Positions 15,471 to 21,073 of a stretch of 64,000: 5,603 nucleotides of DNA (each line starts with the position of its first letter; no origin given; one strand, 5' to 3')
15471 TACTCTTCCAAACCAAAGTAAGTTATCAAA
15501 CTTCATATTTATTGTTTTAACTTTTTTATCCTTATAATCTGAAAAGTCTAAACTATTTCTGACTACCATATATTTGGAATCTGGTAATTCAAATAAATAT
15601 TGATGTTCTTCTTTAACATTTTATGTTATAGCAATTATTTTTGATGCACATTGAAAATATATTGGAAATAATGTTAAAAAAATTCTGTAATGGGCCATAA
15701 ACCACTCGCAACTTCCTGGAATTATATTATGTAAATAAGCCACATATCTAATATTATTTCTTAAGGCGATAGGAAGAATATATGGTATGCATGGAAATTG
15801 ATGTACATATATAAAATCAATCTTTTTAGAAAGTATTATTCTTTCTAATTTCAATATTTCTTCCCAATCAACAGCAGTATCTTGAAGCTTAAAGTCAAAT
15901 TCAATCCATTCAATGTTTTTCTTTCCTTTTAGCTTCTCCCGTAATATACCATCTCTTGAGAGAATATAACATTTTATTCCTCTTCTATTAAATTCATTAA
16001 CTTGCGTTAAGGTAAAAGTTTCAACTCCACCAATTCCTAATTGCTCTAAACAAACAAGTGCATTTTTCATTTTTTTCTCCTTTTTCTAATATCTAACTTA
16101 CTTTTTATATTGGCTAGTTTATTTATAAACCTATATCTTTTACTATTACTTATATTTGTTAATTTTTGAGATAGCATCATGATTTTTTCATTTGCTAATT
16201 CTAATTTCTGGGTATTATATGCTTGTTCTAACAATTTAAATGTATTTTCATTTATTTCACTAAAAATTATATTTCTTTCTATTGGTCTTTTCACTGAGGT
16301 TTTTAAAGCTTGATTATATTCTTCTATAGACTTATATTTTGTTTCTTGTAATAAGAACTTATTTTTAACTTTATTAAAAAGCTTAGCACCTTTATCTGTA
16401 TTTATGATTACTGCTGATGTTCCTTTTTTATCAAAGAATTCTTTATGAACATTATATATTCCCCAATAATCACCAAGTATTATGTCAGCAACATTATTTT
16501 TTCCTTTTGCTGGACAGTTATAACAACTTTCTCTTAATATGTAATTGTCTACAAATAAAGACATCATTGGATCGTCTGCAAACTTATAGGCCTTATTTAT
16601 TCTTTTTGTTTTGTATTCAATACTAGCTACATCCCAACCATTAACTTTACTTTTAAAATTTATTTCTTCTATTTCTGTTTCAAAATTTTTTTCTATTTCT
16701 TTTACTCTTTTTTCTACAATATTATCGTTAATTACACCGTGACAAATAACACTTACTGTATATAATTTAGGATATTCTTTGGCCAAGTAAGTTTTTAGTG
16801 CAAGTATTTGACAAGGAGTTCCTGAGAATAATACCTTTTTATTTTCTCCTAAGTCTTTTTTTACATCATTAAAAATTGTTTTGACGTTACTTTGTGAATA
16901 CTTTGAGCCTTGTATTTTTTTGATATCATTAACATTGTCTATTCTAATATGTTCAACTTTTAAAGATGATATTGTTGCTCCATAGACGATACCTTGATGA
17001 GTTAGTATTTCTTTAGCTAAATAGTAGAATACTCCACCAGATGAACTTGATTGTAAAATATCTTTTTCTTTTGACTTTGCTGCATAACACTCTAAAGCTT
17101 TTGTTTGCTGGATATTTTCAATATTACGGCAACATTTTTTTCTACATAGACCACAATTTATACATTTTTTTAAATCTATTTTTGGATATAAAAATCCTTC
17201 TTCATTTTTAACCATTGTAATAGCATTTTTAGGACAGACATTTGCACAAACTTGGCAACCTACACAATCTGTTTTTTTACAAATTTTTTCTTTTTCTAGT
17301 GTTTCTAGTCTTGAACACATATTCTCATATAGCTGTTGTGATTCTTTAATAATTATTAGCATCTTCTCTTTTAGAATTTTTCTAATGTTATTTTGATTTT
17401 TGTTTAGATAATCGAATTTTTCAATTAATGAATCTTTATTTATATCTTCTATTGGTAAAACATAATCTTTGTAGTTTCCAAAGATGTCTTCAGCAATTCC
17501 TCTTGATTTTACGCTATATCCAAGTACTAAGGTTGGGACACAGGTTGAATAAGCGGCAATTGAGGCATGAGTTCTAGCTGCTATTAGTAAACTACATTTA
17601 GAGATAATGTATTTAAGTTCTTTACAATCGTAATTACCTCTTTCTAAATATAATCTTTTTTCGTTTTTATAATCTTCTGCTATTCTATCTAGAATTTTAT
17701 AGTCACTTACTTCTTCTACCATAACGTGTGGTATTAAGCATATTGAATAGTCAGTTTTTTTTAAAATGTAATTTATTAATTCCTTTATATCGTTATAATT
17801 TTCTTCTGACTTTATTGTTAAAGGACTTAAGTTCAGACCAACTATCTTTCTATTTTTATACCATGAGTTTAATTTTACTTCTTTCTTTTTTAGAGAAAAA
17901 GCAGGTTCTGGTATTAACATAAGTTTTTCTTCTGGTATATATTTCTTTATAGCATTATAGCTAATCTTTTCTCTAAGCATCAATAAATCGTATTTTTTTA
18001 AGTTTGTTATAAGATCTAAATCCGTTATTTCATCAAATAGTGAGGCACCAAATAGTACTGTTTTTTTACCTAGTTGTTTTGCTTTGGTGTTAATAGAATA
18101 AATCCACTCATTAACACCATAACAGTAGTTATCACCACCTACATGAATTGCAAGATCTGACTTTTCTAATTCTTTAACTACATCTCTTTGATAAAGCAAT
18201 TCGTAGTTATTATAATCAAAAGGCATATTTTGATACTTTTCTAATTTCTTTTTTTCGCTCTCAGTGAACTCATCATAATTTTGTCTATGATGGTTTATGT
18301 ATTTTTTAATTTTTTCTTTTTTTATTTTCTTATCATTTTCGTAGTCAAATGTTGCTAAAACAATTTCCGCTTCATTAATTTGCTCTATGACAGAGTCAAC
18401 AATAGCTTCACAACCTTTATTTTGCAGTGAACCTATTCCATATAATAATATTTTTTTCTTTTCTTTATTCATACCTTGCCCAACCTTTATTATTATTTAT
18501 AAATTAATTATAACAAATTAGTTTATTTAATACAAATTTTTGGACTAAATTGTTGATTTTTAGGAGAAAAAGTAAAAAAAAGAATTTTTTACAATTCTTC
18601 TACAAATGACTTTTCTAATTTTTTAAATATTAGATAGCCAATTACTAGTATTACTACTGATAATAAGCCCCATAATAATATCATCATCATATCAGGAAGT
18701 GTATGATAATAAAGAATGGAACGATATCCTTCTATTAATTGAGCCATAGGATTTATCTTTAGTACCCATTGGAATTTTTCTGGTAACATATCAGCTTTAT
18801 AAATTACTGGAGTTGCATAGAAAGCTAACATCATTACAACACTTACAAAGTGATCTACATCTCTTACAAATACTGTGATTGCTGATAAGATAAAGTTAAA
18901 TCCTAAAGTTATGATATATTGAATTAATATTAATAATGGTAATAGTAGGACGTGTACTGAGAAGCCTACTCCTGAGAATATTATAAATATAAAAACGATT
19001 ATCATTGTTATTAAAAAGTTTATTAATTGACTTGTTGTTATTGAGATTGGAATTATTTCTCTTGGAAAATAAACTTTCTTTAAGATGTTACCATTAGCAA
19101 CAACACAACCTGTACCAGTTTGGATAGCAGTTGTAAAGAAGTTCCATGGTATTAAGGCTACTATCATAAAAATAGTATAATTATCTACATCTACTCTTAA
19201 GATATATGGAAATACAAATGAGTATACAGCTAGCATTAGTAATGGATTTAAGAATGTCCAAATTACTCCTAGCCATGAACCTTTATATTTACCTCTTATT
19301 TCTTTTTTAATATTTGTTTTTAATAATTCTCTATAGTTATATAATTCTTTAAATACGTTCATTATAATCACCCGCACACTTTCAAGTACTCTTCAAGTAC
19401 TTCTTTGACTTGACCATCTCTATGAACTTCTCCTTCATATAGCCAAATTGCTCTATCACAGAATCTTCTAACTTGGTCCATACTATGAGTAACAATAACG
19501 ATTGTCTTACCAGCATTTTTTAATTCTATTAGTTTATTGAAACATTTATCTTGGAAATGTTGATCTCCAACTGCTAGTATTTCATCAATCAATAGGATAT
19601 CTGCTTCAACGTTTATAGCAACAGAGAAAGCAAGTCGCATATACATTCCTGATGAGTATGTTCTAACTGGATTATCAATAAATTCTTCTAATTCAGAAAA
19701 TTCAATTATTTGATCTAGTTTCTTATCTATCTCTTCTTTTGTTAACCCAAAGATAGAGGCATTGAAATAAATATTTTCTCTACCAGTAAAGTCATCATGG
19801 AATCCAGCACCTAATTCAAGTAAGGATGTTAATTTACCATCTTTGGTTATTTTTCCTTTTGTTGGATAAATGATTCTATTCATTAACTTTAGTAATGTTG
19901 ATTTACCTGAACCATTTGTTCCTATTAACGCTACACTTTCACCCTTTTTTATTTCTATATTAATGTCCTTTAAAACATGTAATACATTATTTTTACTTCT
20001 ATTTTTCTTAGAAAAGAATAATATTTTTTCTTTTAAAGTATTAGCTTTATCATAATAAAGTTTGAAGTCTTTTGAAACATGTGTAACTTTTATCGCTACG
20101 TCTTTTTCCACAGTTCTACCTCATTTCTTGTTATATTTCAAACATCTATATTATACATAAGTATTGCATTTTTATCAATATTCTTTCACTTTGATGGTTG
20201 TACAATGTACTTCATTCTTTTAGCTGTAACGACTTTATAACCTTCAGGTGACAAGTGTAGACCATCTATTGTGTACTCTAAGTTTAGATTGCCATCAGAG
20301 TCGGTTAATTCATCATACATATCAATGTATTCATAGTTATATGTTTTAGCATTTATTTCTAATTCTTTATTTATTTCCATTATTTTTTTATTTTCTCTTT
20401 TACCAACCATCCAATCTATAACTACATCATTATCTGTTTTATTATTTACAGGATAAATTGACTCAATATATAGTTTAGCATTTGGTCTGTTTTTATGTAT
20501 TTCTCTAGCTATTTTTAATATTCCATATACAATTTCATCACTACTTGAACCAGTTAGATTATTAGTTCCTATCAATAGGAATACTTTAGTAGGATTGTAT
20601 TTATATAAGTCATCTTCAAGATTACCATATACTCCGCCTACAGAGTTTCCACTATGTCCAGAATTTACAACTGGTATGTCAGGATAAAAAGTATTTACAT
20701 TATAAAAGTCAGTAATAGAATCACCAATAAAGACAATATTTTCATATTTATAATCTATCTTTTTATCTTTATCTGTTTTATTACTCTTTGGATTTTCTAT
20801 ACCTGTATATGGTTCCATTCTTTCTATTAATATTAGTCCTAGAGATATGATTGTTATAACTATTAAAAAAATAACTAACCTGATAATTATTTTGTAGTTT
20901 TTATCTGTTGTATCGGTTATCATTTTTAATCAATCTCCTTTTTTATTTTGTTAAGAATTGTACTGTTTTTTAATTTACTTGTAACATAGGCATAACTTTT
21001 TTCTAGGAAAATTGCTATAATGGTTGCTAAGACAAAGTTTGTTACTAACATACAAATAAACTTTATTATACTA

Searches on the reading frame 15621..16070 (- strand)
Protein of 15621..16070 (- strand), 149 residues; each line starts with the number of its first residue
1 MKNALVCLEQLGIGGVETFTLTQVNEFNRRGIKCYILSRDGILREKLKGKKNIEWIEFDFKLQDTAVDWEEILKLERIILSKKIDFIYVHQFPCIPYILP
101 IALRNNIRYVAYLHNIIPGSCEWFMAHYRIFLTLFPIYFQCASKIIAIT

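Call 23: search_protein_families(library=pfam, proteins=[window:15621-16070:-], max_evalue=0.001)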
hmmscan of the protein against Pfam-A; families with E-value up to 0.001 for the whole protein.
window:15621-16070:- (149 aa): 2 families
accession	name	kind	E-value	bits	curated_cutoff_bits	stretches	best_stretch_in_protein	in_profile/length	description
PF13439.12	Glyco_transf_4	-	1.2e-10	42.1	28.5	1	13-148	1-140/170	Glycosyltransferase Family 4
PF13477.12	Glyco_trans_4_2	-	2.1e-06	28.4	23.4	1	17-112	10-105/139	Glycosyl transferase 4-like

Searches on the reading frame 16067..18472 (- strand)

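Call 23: search_protein_families(library=pfam, proteins=[window:16067-18472:-], max_evalue=0.001)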
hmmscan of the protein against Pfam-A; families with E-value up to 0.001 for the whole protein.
window:16067-18472:- (801 aa): 6 families
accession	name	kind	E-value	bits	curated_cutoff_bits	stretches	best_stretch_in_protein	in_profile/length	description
PF04230.19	PS_pyruv_trans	-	2.3e-27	97.1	25.3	1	18-320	1-279/280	Polysaccharide pyruvyl transferase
PF04432.18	FrhB_FdhB_C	-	1.7e-23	83.6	23.3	1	545-712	2-146/150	Coenzyme F420 hydrogenase/dehydrogenase, beta subunit C terminus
PF04422.18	FrhB_FdhB_N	-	2e-08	34.7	22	1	462-530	1-73/78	Coenzyme F420 hydrogenase/dehydrogenase, beta subunit N-term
PF00037.32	Fer4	-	6.6e-08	32.5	21.1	1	402-419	7-24/24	4Fe-4S binding domain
PF12838.12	Fer4_7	-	9e-08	32.9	27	1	403-449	2-50/52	4Fe-4S dicluster domain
PF13187.11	Fer4_9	-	3.4e-05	24.2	27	1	402-450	1-50/52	4Fe-4S dicluster domain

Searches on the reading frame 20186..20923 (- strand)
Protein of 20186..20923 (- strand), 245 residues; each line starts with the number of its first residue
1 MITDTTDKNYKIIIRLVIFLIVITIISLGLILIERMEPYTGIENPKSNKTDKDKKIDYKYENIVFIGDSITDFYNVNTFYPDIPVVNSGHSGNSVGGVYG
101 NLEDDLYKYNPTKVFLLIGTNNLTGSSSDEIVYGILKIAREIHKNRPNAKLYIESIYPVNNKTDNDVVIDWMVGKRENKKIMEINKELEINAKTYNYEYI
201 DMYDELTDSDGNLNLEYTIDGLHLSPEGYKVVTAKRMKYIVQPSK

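Call 3: search_protein_families(library=pfam, proteins=[window:20186-20923:-], max_evalue=0.01)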
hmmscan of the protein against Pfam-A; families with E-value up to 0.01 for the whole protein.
window:20186-20923:- (245 aa): 3 families
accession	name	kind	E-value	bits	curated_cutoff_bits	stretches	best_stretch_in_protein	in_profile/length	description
PF13472.12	Lipase_GDSL_2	-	5.5e-19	69.8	32.9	1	65-231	1-178/178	GDSL-like Lipase/Acylhydrolase family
PF00657.28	Lipase_GDSL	-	5.6e-09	36.9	23.6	1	63-233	1-205/208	GDSL-like Lipase/Acylhydrolase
PF21657.2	L544_helical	-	0.0099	16.4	27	1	117-203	57-139/144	Nucleotidyl transferase L544, helical domain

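Call 4: search_protein_families(library=ncbifam, proteins=[window:20186-20923:-], max_evalue=0.01)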
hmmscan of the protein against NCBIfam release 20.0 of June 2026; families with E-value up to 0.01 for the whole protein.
window:20186-20923:- (245 aa): 0 families
